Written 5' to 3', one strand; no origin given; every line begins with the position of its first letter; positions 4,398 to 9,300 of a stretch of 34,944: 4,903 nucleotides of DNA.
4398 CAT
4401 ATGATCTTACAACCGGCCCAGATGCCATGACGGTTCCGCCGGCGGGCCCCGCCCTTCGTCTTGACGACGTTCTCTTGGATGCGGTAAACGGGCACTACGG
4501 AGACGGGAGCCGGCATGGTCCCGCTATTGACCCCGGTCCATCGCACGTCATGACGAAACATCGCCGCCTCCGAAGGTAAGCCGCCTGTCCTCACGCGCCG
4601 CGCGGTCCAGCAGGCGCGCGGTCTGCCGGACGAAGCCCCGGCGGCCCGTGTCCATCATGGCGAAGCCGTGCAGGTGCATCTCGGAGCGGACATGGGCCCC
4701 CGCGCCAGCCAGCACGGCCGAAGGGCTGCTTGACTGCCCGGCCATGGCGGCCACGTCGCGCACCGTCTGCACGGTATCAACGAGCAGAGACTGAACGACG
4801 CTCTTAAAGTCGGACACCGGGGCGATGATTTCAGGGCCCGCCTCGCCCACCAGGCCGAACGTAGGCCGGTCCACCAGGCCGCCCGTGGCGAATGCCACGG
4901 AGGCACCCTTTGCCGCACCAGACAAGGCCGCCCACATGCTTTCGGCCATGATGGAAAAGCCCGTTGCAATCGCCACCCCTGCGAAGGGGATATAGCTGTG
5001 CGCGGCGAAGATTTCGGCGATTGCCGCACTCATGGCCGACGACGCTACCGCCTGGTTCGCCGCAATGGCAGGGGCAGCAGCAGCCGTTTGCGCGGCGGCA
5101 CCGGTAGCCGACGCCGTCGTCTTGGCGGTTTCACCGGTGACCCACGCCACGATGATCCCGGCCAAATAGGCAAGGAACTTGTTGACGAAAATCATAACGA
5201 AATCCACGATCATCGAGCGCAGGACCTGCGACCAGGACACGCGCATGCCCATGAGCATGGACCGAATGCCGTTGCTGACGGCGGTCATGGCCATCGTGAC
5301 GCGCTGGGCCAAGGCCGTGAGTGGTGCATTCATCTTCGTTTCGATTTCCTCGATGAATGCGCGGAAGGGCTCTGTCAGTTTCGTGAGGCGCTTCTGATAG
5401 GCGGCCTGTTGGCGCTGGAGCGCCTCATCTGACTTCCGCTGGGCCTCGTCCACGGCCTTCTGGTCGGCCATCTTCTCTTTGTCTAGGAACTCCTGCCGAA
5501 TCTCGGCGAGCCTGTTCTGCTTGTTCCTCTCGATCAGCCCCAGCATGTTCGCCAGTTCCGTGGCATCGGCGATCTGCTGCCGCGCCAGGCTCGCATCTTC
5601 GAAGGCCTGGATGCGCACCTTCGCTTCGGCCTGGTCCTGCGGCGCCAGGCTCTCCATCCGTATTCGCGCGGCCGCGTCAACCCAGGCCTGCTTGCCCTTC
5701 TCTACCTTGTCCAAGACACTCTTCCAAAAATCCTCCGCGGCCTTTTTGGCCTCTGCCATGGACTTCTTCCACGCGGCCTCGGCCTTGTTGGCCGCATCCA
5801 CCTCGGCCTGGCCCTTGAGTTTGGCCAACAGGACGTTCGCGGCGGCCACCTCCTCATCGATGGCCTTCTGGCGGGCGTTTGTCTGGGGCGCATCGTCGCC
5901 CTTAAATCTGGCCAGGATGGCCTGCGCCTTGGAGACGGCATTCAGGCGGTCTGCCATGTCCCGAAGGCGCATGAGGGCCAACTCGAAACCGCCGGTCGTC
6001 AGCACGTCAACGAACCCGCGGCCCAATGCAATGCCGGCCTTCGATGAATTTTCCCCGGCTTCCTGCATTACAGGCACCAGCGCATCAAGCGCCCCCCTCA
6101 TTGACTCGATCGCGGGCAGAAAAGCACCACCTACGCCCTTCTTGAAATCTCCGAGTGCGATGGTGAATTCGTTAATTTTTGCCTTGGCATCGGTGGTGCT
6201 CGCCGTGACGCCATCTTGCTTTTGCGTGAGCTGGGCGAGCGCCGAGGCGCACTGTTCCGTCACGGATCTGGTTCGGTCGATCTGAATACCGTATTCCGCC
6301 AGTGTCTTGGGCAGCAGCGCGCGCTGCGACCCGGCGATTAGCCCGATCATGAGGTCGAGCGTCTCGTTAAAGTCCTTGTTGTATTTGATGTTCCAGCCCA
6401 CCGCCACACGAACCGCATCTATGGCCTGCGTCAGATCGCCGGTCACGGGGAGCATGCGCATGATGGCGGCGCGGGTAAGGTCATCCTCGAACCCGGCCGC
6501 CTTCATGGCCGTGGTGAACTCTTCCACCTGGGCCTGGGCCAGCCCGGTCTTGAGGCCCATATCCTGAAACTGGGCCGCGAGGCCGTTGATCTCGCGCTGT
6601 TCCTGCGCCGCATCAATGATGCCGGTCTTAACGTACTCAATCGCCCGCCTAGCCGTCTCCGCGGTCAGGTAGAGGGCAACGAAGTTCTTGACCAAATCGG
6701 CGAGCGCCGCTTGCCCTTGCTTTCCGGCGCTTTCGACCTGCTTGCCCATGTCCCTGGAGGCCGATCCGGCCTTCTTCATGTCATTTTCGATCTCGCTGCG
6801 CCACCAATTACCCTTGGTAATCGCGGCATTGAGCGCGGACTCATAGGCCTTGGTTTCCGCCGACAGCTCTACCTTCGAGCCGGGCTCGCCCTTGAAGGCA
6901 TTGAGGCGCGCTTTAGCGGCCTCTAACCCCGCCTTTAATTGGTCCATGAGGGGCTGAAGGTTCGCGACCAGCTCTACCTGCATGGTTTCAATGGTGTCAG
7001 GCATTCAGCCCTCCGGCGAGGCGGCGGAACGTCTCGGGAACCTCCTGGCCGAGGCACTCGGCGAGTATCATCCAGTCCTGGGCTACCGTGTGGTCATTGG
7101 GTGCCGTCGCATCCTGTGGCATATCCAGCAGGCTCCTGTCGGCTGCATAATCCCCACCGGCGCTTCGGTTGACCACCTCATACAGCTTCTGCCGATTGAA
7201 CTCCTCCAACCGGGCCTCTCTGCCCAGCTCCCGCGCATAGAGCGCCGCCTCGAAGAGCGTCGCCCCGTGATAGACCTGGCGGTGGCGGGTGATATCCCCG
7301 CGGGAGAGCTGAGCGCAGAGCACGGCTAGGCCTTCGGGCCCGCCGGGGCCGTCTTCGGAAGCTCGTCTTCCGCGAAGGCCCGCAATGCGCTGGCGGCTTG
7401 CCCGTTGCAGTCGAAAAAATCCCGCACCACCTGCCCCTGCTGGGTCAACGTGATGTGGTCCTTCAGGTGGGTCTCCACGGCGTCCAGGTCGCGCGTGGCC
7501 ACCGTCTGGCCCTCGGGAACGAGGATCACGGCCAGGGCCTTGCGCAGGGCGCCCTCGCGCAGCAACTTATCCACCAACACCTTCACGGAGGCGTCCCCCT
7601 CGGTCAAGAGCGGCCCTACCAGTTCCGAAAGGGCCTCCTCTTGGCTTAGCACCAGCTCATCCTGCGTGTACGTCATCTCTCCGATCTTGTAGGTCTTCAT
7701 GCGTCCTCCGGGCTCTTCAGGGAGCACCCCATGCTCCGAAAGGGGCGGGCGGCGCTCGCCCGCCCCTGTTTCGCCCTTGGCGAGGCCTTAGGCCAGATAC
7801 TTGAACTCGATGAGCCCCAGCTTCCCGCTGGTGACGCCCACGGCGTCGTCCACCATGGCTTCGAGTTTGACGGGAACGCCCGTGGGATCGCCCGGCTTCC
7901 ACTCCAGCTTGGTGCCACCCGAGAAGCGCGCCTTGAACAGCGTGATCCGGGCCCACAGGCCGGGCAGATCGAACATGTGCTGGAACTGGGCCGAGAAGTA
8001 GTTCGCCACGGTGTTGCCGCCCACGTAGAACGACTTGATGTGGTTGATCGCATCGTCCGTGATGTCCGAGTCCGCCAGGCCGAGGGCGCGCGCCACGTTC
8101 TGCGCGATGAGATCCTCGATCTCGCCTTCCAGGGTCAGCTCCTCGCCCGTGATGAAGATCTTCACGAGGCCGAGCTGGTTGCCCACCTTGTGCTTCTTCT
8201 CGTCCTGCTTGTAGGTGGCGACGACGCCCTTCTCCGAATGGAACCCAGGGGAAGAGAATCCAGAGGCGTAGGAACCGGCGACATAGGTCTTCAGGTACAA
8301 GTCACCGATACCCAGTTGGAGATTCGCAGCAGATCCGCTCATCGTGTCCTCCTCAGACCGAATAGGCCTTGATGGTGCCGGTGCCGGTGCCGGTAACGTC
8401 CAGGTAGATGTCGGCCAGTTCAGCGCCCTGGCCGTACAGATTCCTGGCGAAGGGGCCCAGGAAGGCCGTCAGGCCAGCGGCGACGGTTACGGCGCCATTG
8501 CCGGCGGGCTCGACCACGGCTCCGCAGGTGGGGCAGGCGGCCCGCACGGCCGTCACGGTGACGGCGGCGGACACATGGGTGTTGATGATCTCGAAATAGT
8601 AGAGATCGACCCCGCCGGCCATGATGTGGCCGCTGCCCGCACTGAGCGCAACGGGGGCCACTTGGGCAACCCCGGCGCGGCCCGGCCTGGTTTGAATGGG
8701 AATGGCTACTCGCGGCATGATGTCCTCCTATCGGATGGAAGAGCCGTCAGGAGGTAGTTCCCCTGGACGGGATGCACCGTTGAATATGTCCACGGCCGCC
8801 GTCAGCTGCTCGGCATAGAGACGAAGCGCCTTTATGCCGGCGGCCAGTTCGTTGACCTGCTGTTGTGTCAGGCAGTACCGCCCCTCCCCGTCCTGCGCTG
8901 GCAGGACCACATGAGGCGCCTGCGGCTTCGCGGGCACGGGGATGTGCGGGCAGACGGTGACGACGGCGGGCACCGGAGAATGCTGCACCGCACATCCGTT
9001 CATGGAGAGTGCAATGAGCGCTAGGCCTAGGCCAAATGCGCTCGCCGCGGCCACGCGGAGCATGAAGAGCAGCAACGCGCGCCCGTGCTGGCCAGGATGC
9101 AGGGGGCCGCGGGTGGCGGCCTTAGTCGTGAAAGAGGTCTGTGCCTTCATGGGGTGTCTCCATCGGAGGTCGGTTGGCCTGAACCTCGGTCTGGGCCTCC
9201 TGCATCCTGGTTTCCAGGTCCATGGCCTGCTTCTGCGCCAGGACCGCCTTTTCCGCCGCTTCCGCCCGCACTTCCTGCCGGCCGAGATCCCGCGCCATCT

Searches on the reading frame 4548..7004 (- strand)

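Call 6: search_protein_families(library=phrogs, proteins=[window:4548-7004:-], max_evalue=0.01)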
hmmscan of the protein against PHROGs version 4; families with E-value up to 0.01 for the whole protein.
window:4548-7004:- (818 aa): 0 families

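Call 7: search_protein_families(library=pfam, proteins=[window:4548-7004:-], max_evalue=0.01)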
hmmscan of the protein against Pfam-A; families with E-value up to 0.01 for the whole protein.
window:4548-7004:- (818 aa): 1 family
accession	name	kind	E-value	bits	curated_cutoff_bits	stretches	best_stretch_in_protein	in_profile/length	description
PF04513.17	Baculo_PEP_C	-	0.00038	21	38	0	528-578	35-85/140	Baculovirus polyhedron envelope protein, PEP, C terminus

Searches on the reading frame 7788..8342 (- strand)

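Call 6: search_protein_families(library=phrogs, proteins=[window:7788-8342:-], max_evalue=0.01)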
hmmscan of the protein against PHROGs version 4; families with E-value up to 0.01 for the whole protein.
window:7788-8342:- (184 aa): 2 families
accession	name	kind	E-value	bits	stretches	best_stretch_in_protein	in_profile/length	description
phrog_807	-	tail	8.9e-05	23.1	0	7-87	6-87/256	major tail protein with Ig-like domain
phrog_2175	-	other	0.00072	20.3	1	4-169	4-172/188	protein with Ig domain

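Call 7: search_protein_families(library=pfam, proteins=[window:7788-8342:-], max_evalue=0.01)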
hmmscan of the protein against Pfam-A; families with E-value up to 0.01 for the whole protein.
window:7788-8342:- (184 aa): 0 families

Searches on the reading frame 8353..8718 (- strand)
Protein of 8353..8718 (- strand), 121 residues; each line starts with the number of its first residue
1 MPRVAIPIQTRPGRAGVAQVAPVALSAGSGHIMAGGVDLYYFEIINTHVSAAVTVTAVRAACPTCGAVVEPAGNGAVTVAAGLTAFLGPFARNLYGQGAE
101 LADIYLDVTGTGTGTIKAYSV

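Call 6: search_protein_families(library=phrogs, proteins=[window:8353-8718:-], max_evalue=0.01)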
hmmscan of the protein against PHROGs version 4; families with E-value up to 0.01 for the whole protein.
window:8353-8718:- (121 aa): 1 family
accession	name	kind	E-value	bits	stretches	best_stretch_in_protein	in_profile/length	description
phrog_24894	-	unknown function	9.5e-07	30.1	1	1-121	1-119/123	-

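Call 7: search_protein_families(library=pfam, proteins=[window:8353-8718:-], max_evalue=0.01)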
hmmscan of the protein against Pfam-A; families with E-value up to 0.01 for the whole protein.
window:8353-8718:- (121 aa): 0 families

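Call 67: search_protein_families(library=ncbifam, proteins=[window:8353-8718:-], max_evalue=0.1)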
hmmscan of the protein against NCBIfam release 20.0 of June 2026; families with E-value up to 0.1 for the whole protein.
window:8353-8718:- (121 aa): 0 families

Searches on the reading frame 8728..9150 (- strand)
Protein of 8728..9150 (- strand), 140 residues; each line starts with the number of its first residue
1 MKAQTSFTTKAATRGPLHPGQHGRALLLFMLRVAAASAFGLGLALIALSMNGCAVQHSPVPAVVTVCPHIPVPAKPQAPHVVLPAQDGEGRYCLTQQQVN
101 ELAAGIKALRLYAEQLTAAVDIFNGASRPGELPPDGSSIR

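Call 6: search_protein_families(library=phrogs, proteins=[window:8728-9150:-], max_evalue=0.01)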
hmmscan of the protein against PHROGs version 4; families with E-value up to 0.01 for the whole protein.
window:8728-9150:- (140 aa): 2 families
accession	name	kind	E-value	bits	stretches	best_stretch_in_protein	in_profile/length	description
phrog_19655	-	unknown function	4.9e-05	24.4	1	38-123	4-85/93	-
phrog_812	-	lysis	0.00036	21.7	1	44-124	8-88/102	Rz-like spanin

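Call 7: search_protein_families(library=pfam, proteins=[window:8728-9150:-], max_evalue=0.01)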
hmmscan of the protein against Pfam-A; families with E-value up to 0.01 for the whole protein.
window:8728-9150:- (140 aa): 0 families
